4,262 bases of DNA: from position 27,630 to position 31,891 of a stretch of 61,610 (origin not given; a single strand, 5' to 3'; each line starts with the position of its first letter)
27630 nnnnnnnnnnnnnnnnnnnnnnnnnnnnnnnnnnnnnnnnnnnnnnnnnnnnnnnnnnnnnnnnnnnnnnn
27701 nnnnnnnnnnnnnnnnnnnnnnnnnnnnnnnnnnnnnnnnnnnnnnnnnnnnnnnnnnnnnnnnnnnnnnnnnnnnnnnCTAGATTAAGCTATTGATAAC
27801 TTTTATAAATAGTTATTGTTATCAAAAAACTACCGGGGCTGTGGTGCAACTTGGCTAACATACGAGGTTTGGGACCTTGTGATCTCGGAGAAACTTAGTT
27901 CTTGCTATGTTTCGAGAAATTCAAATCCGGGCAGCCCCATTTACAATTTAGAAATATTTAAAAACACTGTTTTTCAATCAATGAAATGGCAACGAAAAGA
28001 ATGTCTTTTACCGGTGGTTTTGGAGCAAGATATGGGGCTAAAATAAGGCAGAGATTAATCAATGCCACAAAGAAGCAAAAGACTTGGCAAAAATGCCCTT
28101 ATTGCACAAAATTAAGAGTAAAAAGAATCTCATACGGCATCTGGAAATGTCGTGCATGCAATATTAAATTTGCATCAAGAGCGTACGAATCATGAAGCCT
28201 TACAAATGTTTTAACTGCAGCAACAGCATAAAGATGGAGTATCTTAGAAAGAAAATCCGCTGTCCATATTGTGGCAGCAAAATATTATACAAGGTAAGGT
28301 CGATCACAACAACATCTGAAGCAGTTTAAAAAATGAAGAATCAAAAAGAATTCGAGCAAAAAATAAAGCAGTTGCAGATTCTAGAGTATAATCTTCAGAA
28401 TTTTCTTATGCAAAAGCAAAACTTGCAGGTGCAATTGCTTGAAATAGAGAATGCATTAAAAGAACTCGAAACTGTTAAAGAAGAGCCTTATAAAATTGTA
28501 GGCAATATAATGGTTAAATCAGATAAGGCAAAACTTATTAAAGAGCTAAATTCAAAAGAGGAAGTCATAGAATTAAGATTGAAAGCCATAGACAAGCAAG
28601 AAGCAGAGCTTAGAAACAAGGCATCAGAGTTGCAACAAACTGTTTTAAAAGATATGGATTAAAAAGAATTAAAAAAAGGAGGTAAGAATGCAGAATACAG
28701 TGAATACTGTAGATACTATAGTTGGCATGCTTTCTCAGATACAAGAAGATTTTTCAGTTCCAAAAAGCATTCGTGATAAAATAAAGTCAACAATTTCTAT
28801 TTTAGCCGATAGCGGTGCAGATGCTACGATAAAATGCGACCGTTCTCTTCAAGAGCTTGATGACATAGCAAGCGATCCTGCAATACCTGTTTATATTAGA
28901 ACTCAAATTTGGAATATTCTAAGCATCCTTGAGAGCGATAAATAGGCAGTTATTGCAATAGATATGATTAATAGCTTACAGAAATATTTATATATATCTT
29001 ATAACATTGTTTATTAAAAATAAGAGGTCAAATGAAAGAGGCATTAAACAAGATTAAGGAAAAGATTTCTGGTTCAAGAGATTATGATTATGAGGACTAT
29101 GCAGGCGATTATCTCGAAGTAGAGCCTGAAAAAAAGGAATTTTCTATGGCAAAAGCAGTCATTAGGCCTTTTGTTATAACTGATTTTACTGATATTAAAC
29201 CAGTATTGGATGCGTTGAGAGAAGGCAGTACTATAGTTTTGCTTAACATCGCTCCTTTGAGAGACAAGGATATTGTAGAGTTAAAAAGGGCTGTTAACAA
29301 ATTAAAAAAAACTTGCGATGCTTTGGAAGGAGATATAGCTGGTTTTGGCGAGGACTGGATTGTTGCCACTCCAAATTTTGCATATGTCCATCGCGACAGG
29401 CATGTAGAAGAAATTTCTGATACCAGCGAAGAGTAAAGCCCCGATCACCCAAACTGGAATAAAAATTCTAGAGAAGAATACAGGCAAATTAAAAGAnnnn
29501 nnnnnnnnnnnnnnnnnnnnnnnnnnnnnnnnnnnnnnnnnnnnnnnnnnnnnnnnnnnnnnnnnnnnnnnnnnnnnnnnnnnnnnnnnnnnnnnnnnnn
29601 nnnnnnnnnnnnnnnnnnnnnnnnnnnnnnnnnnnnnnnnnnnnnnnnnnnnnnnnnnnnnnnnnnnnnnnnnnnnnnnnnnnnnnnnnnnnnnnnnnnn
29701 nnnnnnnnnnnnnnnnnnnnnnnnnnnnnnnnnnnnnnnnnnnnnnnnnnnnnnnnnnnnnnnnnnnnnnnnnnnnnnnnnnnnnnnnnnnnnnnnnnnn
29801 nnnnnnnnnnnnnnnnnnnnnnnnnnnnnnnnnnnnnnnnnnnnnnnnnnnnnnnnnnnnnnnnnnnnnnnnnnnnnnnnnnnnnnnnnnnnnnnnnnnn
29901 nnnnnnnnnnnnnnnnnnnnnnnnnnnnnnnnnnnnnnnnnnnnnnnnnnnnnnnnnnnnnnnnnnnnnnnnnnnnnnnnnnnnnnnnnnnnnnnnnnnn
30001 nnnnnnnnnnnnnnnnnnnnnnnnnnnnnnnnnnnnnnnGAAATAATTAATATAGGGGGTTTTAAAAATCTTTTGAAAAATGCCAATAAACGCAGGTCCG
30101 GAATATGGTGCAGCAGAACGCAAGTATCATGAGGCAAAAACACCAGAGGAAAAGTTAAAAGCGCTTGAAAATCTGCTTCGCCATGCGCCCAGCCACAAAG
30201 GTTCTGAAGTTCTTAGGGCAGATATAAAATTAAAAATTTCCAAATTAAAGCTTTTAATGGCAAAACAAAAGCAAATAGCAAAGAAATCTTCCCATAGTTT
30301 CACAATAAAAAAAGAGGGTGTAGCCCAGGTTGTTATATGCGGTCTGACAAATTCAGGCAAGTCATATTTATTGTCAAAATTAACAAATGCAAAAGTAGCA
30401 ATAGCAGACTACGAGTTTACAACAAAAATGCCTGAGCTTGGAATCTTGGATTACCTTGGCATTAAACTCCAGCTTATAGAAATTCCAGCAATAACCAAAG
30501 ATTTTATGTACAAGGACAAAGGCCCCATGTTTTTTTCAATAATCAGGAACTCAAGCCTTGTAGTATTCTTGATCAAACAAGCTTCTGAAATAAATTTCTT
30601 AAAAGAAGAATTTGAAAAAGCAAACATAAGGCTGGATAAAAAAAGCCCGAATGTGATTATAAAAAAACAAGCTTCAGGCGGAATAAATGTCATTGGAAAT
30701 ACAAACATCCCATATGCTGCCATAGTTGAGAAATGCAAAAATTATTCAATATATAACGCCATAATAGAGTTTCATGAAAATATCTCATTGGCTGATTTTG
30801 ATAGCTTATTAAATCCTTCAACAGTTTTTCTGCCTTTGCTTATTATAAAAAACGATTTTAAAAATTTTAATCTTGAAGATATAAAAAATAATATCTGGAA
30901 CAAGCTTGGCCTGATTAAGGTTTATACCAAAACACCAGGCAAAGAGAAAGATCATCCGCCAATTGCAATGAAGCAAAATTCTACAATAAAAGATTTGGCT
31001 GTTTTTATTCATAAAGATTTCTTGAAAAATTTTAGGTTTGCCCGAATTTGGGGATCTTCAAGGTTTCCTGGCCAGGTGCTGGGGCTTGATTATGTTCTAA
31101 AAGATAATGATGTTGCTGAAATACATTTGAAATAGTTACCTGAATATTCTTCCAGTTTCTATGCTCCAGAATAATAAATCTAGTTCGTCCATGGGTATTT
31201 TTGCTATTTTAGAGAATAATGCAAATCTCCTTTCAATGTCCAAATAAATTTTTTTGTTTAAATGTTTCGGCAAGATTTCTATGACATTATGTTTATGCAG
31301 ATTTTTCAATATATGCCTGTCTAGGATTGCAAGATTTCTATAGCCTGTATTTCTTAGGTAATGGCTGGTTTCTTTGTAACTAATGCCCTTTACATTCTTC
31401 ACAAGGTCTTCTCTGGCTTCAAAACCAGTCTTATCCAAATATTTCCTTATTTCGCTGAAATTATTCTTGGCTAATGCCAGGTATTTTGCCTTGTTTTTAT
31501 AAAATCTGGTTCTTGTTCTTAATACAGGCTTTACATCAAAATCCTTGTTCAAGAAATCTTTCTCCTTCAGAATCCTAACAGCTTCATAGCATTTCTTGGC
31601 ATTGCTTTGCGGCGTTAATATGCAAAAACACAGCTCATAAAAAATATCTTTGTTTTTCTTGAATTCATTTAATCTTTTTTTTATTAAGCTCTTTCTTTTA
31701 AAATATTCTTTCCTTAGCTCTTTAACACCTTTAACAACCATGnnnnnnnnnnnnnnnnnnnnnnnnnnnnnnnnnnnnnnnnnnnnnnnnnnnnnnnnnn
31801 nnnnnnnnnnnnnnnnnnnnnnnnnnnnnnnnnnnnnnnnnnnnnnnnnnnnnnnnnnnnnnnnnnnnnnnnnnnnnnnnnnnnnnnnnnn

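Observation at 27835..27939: tRNA-Pro(UGG) with a 31-nt intron at the non-canonical 53/54 position, carrying a textbook BHB motif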

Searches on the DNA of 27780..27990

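Call 5: search_rna_families(source=window, start=27780, end=27990, threshold=evalue, max_evalue=10, show_alignments=3)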
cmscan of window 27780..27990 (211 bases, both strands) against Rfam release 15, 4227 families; matches with E-value up to 10: 2.
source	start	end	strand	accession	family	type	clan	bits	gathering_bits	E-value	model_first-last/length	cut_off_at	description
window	27835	27939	+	RF00005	tRNA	Gene; tRNA;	CL00001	31.3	29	4.7e-05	1-71/71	no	tRNA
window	27959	27990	-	RF02415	rliG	Gene; sRNA;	-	10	55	6.1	231-267/267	5'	Listeria sRNA rliG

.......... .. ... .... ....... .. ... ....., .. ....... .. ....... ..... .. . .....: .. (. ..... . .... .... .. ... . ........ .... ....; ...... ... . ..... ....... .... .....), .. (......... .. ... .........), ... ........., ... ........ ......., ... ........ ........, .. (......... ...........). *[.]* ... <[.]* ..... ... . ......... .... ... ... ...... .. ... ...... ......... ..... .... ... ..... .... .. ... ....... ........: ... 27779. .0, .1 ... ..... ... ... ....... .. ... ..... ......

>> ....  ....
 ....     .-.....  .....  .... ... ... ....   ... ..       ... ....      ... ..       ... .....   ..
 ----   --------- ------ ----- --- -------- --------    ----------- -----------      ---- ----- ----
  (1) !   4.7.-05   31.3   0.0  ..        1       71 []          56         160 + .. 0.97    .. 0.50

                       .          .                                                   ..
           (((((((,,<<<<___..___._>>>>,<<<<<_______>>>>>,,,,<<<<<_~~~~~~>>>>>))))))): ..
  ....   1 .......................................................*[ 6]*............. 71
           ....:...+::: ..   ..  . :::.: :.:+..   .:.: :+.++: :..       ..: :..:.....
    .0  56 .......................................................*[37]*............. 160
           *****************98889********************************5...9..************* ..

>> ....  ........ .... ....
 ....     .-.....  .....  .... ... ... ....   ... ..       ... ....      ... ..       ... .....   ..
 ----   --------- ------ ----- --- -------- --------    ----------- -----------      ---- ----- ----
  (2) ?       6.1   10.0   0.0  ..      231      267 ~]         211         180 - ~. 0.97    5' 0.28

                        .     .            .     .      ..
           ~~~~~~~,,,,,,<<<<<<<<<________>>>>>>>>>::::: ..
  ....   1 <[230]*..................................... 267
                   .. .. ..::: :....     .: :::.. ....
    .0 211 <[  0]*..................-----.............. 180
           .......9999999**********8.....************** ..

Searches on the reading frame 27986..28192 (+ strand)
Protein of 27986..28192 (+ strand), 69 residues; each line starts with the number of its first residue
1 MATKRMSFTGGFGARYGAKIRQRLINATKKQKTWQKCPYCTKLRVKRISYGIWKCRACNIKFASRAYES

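Call 34: search_protein_families(library=pfam, proteins=[window:27986-28192:+], max_evalue=0.01)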
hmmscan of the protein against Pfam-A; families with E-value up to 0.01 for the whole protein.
window:27986-28192:+ (69 aa): 3 families
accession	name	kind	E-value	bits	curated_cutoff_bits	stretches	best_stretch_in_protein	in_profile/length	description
PF01780.25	Ribosomal_L37ae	-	3.9e-18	65.7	21.9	1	3-68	2-67/85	Ribosomal L37ae protein family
PF12760.12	Zn_ribbon_IS1595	-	0.0019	18.6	25.4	1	35-59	19-44/46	Transposase zinc-ribbon domain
PF07282.18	Cas12f1-like_TNB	-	0.0068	17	26.3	1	16-61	10-49/60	Cas12f1-like, TNB domain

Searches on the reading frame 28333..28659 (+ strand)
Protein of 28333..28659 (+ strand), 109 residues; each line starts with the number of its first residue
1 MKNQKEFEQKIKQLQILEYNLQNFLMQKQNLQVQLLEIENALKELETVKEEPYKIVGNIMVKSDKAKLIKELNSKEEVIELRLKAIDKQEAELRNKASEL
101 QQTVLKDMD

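Call 34: search_protein_families(library=pfam, proteins=[window:28333-28659:+], max_evalue=0.01)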
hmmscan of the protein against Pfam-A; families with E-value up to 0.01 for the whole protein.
window:28333-28659:+ (109 aa): 2 families
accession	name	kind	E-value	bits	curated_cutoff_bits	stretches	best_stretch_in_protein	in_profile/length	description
PF01920.25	Prefoldin_2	-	6.4e-15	55.5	27.6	1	8-104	1-99/106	Prefoldin subunit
PF00804.31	Syntaxin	-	0.0025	18.1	26.7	1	18-98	1-82/157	Syntaxin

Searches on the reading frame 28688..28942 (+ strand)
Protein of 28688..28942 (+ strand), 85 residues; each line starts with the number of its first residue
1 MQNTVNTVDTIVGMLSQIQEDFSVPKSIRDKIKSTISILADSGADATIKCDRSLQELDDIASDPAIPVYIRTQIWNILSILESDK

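Call 34: search_protein_families(library=pfam, proteins=[window:28688-28942:+], max_evalue=0.01)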
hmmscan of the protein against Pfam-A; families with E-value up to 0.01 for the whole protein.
window:28688-28942:+ (85 aa): 1 family
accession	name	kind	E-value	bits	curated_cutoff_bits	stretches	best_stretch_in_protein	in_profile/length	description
PF03685.18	UPF0147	-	1.6e-21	76.6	23.6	1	7-83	4-80/81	Uncharacterised protein family (UPF0147)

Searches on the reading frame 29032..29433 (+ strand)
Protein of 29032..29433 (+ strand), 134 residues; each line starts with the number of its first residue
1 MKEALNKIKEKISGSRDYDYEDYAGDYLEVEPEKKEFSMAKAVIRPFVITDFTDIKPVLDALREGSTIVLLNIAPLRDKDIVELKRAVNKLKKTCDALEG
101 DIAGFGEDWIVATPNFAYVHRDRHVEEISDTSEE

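Call 31: find_related_loci(query=A1, collection=metagenome_contigs, flank=4000)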
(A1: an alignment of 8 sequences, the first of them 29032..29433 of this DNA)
Query A1 (134 aa) in metagenome_contigs; peptide patterns used: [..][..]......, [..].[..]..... (x = any residue, [..] = any of these).
600 stretches matched a pattern (row limit reached: there are more); 343 encode a relative of the query (tblastn E <= 1e-3); the best 80 are kept; 80 distinct loci.
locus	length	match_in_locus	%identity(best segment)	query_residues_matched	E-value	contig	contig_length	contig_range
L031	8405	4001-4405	76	1-134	6e-67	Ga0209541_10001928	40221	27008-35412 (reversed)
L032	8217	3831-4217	64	1-128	4e-53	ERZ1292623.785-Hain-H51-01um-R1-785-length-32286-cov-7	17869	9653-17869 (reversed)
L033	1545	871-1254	65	1-130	1e-54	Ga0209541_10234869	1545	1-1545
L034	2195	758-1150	60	1-130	9e-52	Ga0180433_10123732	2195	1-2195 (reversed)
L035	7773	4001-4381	64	1-130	1e-50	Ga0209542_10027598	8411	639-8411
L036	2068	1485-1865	64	1-130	3e-51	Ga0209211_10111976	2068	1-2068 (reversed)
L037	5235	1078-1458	64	1-130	1e-50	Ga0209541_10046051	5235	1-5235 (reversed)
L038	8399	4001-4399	59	1-130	4e-50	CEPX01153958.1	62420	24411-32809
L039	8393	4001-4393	60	1-131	5e-50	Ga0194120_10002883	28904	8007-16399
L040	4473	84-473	63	5-134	6e-50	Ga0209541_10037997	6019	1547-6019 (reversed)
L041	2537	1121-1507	62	1-128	9e-50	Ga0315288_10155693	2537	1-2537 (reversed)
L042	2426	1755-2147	60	1-130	3e-49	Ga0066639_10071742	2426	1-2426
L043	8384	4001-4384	62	1-129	8e-49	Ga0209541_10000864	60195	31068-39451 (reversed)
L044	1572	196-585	59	1-130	5e-50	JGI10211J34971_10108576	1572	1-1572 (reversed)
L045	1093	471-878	61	1-133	5e-51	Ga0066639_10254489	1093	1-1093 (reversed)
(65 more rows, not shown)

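Call 34: search_protein_families(library=pfam, proteins=[window:29032-29433:+], max_evalue=0.01)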
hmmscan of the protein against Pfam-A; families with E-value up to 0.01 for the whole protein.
window:29032-29433:+ (134 aa): 1 family
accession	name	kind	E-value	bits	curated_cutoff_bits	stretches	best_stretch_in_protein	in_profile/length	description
PF04472.17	SepF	-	2.1e-10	41.1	27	1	46-115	3-68/72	Cell division protein SepF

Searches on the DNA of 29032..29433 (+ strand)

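Call 59: search_rna_families(sources=[L031, L032, L003, L004, L012, L016, L025, L028], threshold=gathering)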
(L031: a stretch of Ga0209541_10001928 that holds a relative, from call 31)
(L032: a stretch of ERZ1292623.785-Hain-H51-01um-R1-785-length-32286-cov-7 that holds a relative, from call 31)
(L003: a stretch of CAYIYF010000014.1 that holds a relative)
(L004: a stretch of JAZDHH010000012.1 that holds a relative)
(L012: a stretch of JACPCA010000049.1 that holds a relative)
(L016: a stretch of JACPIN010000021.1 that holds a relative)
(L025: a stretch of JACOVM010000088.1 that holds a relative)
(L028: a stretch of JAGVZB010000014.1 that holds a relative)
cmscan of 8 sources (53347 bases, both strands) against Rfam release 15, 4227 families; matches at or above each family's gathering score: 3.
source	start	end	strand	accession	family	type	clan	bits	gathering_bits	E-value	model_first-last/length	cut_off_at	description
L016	272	342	-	RF00005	tRNA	Gene; tRNA;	CL00001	59.4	29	2.1e-10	1-71/71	no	tRNA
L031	2845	2918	+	RF00005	tRNA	Gene; tRNA;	CL00001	57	29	1e-09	1-71/71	no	tRNA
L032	2719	2792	+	RF00005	tRNA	Gene; tRNA;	CL00001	55.4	29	2.7e-09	1-71/71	no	tRNA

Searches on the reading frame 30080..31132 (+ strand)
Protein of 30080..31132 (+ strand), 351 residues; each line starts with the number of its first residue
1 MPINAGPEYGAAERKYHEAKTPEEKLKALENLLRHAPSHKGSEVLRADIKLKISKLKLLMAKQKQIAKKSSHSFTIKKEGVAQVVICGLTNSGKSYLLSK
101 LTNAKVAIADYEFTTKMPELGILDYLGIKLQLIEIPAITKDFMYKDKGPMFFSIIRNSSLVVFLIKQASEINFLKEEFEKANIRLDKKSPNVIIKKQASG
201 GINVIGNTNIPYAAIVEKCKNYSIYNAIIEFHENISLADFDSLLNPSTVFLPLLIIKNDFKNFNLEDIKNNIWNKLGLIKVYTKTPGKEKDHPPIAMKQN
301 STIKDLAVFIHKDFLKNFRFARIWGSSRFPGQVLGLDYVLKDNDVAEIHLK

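Call 34: search_protein_families(library=pfam, proteins=[window:30080-31132:+], max_evalue=0.01)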
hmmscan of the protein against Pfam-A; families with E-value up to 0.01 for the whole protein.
window:30080-31132:+ (351 aa): 4 families
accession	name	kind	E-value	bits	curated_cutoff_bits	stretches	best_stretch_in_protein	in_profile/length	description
PF01926.29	MMR_HSR1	-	3.7e-15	56.4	21.9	1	83-194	1-111/113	50S ribosome-binding GTPase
PF02824.27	TGS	-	6.1e-13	49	22.2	1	279-348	1-58/60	TGS domain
PF16897.10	MMR_HSR1_Xtn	-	9.6e-06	26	35.2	1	200-258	2-63/106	C-terminal region of MMR_HSR1 domain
PF02421.24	FeoB_N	-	0.00048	20.1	27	1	83-138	2-57/156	Ferrous iron transport protein B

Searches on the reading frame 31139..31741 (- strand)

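Call 54: search_protein_families(library=pfam, proteins=[window:31139-31741:-], max_evalue=0.001)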
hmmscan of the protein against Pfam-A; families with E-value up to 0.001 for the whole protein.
window:31139-31741:- (201 aa): 1 family
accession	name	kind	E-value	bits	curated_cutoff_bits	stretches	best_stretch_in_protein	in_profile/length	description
PF22175.2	Ogg-HhH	-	4.7e-49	166.7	27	1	21-179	2-170/173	8-oxoguanine DNA glycosylase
